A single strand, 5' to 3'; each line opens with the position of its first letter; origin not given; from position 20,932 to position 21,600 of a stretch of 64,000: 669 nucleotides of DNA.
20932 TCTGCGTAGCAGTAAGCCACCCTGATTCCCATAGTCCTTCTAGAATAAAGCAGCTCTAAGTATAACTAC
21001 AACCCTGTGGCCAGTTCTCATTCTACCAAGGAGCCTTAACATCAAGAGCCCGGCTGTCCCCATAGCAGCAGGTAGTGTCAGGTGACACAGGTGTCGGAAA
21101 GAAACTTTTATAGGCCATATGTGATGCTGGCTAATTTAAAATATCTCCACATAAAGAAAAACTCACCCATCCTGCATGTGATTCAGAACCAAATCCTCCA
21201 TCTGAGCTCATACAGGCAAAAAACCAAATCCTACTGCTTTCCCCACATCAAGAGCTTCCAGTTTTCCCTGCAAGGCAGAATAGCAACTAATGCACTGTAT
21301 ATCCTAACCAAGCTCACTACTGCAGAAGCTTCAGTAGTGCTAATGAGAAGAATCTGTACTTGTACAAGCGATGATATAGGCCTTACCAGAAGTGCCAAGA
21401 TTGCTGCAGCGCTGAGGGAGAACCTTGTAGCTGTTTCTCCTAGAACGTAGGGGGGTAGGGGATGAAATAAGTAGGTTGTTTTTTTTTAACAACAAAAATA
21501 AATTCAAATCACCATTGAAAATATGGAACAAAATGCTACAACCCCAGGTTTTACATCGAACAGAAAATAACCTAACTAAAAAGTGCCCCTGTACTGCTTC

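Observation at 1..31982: Macrosatellite-like tandem array of a 6.9-kb unit: at least 4.6 near-identical copies, about 3 kb from the 3' end of ACADM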

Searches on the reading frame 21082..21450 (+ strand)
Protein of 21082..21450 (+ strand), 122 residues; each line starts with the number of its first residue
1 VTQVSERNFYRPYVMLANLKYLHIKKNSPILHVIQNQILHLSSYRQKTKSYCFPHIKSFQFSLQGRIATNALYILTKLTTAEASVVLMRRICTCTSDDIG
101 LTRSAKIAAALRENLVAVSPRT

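Call 81: search_protein_families(library=pfam, proteins=[window:21082-21450:+], max_evalue=0.01)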
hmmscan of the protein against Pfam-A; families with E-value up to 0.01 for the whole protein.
window:21082-21450:+ (122 aa): 1 family
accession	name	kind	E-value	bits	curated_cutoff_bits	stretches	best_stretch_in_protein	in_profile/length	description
PF12002.13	MgsA_C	-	0.00099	19.5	27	1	71-110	7-47/167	MgsA AAA+ ATPase C terminal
